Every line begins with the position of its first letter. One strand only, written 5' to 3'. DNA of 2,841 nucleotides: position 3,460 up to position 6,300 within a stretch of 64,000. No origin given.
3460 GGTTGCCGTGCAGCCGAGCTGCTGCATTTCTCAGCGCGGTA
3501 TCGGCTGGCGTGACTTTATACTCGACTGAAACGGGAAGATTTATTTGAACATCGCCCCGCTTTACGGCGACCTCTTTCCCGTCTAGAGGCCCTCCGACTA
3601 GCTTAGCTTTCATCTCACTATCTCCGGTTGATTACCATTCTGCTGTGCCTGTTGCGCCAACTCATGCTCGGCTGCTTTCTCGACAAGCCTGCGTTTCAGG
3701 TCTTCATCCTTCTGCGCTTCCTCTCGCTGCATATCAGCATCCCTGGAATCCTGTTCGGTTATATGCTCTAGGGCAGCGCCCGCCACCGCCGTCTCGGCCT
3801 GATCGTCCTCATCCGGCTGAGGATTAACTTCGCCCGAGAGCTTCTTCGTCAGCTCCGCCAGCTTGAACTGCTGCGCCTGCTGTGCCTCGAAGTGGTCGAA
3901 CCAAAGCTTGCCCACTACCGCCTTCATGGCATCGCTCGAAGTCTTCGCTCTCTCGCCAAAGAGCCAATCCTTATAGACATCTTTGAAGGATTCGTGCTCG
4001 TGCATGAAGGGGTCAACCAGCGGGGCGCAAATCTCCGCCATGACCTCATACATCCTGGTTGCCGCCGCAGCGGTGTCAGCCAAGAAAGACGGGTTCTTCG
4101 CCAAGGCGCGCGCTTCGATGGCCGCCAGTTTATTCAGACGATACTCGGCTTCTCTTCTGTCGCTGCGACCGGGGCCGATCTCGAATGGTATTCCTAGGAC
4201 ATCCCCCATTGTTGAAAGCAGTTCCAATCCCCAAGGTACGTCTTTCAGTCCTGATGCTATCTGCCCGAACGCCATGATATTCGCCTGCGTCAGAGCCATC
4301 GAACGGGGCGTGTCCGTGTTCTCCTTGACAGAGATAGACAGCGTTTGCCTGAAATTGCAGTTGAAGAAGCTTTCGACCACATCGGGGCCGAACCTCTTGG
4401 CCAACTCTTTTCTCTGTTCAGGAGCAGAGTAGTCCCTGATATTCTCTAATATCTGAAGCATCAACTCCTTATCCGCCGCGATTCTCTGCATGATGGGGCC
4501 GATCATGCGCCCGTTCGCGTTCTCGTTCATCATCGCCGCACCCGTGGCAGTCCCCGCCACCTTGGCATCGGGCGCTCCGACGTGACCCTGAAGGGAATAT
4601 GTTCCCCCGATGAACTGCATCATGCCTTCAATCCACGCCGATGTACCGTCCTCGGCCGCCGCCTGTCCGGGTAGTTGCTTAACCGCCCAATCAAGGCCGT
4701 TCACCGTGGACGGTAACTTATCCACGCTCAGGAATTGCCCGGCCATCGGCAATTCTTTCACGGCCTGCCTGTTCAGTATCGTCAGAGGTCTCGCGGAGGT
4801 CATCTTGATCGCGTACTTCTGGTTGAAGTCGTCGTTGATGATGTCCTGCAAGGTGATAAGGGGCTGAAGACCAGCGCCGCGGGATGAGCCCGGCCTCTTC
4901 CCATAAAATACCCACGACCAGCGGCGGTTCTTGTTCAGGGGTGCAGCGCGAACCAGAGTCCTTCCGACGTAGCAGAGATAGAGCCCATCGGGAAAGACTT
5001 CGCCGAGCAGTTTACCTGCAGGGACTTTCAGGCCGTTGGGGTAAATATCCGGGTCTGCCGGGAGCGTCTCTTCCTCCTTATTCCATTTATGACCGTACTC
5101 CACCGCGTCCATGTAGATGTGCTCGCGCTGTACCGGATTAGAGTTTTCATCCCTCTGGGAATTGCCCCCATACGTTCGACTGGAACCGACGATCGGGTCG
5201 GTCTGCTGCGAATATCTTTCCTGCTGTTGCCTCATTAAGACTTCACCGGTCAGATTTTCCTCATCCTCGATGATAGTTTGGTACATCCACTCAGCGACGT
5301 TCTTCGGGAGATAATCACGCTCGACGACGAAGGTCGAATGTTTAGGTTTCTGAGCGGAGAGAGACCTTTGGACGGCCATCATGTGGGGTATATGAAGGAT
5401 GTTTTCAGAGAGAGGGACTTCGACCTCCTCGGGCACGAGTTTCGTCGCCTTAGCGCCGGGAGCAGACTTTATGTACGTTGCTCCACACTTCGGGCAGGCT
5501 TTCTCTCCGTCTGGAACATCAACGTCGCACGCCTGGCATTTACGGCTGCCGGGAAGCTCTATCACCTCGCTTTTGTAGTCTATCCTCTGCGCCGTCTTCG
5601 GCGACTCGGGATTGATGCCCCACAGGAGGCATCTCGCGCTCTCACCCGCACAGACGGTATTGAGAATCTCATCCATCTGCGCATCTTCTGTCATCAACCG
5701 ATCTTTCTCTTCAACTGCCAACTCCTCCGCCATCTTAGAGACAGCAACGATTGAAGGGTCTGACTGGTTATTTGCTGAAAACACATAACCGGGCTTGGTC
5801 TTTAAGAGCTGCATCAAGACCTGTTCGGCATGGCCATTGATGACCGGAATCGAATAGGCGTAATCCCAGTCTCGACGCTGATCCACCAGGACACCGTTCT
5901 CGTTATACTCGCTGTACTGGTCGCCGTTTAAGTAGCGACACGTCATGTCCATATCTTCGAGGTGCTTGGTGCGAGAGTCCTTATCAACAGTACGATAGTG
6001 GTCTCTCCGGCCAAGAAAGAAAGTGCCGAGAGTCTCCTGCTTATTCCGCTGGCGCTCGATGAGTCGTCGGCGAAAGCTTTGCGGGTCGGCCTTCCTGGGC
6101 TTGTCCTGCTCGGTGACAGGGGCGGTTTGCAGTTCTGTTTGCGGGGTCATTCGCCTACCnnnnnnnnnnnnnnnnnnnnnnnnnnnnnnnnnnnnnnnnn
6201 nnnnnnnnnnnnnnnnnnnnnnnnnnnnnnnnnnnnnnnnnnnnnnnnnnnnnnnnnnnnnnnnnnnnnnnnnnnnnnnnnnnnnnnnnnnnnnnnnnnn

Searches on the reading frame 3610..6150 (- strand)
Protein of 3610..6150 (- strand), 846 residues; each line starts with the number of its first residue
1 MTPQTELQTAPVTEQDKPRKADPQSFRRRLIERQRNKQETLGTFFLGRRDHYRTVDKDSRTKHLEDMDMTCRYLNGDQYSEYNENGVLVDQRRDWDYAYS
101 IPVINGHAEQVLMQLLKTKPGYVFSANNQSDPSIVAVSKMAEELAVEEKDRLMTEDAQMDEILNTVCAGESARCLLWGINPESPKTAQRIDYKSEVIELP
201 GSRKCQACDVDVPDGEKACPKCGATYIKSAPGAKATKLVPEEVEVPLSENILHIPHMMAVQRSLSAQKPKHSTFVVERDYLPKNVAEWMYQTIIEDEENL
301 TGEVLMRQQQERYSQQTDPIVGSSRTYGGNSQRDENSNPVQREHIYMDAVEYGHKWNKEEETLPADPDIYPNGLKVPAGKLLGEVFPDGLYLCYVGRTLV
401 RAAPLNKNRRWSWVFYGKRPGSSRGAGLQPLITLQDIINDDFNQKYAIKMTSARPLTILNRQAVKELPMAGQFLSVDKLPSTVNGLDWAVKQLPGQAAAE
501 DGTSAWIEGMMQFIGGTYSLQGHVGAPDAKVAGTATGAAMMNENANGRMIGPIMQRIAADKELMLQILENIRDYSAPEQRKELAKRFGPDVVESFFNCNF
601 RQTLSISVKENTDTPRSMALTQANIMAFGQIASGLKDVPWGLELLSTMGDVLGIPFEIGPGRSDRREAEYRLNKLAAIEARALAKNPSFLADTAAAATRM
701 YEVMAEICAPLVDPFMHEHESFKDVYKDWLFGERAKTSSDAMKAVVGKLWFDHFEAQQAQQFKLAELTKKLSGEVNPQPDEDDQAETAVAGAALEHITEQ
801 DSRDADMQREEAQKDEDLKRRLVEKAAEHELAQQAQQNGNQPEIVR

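Call 21: search_protein_families(library=phrogs, proteins=[window:3610-6150:-], max_evalue=0.001)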
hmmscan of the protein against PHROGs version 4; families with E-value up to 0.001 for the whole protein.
window:3610-6150:- (846 aa): 0 families

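Call 51: search_protein_families(library=pfam, proteins=[window:3610-6150:-], max_evalue=0.01)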
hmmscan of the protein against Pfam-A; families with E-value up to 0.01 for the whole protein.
window:3610-6150:- (846 aa): 1 family
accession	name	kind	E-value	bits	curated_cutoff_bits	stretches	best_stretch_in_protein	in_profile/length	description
PF13240.11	Zn_Ribbon_1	-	0.002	18.3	25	1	204-224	1-21/23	zinc-ribbon domain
